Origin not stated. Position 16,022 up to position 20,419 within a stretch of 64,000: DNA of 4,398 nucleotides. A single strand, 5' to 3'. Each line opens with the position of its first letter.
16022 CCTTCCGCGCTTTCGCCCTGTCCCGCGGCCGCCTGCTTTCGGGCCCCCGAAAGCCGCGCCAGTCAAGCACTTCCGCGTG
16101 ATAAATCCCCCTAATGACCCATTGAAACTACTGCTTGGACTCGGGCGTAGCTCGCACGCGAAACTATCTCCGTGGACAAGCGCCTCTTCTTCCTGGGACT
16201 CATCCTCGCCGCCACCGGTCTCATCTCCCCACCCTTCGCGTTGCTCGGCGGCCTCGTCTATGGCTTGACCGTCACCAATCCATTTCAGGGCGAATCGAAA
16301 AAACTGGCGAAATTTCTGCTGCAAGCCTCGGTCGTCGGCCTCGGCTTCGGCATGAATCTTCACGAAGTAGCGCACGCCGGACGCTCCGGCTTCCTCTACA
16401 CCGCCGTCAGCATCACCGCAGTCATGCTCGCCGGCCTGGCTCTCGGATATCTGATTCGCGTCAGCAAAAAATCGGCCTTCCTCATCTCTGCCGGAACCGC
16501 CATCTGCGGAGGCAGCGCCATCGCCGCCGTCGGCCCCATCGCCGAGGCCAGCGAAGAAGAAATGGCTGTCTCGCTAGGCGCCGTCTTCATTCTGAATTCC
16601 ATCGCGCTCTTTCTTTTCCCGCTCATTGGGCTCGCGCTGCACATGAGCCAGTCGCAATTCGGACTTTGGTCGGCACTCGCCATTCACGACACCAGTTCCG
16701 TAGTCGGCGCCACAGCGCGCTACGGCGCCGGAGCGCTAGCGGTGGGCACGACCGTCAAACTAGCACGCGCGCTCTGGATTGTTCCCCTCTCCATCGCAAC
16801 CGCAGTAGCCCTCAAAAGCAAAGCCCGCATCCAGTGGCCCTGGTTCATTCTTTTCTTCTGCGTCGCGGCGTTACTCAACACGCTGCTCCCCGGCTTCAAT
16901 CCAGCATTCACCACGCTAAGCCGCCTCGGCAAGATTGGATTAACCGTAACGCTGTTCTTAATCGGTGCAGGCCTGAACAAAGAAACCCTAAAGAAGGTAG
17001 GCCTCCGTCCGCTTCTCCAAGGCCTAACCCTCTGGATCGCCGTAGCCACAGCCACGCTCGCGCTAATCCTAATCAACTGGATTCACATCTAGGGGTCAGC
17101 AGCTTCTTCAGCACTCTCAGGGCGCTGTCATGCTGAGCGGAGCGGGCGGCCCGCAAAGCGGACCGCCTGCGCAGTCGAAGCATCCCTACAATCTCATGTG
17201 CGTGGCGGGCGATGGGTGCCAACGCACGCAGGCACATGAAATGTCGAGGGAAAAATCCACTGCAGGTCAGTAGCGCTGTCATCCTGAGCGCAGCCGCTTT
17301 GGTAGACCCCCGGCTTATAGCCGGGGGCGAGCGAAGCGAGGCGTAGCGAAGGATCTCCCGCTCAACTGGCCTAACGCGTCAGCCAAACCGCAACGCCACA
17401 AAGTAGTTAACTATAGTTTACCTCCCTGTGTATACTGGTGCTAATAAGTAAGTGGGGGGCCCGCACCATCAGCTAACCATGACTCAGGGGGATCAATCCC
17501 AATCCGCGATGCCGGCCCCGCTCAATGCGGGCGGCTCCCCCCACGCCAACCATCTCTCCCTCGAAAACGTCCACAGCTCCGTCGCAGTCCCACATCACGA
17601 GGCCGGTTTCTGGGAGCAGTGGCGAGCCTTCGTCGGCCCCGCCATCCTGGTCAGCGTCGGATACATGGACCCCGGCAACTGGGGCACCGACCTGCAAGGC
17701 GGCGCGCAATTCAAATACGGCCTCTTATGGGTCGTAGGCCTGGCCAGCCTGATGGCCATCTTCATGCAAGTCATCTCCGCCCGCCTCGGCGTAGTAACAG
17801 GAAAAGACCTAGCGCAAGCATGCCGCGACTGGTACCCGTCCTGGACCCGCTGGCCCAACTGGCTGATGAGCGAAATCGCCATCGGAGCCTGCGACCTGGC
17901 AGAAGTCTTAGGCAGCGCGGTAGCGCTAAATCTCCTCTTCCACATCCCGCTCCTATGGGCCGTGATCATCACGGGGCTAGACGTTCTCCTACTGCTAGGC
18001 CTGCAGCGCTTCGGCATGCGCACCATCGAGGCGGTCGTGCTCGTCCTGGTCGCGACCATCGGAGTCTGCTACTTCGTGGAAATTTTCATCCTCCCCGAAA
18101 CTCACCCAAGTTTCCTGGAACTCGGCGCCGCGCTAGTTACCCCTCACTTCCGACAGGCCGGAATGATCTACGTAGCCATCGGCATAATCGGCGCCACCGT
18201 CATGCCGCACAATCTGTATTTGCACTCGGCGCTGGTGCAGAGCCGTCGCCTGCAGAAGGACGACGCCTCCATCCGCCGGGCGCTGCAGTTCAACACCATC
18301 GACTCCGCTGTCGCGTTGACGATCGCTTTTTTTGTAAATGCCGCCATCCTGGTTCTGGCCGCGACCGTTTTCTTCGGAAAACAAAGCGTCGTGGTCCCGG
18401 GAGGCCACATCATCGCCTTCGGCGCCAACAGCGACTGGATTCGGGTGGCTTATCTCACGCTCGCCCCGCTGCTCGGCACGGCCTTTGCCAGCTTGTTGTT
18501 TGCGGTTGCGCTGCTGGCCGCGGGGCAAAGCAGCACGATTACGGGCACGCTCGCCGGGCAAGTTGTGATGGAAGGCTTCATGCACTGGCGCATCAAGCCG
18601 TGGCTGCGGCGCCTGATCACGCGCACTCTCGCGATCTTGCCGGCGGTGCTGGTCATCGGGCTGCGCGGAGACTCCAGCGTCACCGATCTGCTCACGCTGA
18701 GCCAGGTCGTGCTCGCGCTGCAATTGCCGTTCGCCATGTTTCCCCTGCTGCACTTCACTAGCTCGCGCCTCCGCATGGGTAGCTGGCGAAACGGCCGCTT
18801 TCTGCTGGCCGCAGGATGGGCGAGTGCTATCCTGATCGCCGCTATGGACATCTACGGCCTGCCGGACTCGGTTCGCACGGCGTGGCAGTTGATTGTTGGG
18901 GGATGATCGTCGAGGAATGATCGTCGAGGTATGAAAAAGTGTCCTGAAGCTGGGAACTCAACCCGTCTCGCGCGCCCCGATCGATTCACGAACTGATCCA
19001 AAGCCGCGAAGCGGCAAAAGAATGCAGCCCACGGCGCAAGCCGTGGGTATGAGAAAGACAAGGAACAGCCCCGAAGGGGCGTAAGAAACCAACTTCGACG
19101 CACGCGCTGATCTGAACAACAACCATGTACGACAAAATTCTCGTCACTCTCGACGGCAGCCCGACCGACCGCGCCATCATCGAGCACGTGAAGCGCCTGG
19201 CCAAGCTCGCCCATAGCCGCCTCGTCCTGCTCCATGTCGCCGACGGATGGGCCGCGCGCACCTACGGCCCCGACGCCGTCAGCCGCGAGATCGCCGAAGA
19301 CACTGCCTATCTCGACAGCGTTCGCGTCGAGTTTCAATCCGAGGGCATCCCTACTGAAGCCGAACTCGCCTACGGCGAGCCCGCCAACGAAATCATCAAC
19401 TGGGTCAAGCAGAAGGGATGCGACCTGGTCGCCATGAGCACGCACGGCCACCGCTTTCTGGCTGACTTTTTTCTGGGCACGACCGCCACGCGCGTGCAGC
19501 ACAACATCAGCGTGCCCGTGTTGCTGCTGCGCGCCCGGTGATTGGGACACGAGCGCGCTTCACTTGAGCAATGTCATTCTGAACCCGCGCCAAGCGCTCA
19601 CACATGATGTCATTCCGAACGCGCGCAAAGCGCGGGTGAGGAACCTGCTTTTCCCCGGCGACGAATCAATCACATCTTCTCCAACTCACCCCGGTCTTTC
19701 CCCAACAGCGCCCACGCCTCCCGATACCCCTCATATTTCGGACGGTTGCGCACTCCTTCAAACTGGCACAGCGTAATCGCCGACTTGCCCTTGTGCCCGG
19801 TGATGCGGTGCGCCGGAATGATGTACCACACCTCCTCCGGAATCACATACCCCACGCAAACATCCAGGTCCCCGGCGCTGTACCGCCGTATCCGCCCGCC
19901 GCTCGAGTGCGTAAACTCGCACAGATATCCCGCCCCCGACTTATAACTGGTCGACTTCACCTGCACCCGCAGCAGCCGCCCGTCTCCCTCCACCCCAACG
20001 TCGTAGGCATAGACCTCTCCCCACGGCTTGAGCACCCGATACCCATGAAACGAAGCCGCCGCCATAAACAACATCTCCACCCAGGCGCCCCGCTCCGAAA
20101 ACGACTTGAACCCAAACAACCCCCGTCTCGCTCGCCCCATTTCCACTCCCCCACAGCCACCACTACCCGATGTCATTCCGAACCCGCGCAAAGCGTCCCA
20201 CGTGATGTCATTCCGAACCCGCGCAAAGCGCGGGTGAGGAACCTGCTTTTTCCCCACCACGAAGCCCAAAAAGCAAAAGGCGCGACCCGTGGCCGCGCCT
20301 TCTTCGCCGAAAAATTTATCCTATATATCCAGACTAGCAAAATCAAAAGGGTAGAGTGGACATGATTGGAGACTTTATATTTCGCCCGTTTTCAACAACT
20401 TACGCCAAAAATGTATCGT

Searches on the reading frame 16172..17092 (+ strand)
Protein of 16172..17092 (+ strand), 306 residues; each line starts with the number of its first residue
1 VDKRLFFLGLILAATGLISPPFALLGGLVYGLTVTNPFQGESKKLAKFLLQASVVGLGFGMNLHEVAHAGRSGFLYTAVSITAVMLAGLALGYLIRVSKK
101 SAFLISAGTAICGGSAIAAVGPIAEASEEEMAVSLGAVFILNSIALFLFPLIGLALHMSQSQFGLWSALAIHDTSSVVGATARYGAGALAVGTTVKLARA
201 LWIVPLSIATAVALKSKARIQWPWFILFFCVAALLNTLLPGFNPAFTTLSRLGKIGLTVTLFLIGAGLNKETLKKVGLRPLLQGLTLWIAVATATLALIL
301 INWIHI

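Call 66: search_protein_families(library=pfam, proteins=[window:16172-17092:+], max_evalue=0.01)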
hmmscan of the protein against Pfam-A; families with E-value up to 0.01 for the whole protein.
window:16172-17092:+ (306 aa): 1 family
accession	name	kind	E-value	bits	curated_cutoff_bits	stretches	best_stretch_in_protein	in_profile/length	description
PF03601.19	Cons_hypoth698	-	6.7e-47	160.3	24.5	1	16-282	25-302/304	Conserved hypothetical protein 698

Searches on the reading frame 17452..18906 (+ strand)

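Call 66: search_protein_families(library=pfam, proteins=[window:17452-18906:+], max_evalue=0.01)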
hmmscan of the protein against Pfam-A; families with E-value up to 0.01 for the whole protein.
window:17452-18906:+ (484 aa): 1 family
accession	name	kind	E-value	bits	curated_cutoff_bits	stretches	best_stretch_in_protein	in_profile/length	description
PF01566.24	Nramp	-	1.3e-126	422.9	29.8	1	77-448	1-356/357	Natural resistance-associated macrophage protein-like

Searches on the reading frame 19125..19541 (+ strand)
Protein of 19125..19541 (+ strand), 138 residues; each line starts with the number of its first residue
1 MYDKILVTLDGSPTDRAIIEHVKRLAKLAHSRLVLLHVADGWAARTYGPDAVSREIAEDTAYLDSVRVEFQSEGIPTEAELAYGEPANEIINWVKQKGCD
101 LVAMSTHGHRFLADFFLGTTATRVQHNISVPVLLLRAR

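Call 66: search_protein_families(library=pfam, proteins=[window:19125-19541:+], max_evalue=0.01)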
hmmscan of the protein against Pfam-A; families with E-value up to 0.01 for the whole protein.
window:19125-19541:+ (138 aa): 1 family
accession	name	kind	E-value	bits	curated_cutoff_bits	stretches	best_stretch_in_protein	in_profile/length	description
PF00582.32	Usp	-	9.5e-27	94.7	24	1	1-136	1-141/141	Universal stress protein family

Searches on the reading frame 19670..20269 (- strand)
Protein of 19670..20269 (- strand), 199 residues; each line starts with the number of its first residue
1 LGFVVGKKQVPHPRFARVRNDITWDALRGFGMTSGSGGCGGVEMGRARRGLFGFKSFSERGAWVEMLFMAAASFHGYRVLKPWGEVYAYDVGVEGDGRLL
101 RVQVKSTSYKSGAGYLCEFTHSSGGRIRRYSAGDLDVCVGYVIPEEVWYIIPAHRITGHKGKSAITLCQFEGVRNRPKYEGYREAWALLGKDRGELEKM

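Call 3: search_protein_families(library=pfam, proteins=[window:19670-20269:-], max_evalue=1)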
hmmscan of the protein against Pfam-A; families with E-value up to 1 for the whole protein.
window:19670-20269:- (199 aa): 1 family
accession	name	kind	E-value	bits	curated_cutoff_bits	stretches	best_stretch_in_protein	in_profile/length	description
PF11645.14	PDDEXK_5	-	9.6e-14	52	26.1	1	62-187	8-136/138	PD-(D/E)XK endonuclease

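Call 4: search_protein_families(library=padloc, proteins=[window:19670-20269:-], max_evalue=1)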
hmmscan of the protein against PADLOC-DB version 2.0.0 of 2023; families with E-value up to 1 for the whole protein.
window:19670-20269:- (199 aa): 1 family
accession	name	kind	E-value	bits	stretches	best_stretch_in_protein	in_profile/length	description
PDLC03700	HEase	-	2.1e-13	48.7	1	71-190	17-139/150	homing endonuclease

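Call 5: search_protein_families(library=ncbifam, proteins=[window:19670-20269:-], max_evalue=1)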
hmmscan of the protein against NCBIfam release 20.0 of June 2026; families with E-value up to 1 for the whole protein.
window:19670-20269:- (199 aa): 0 families
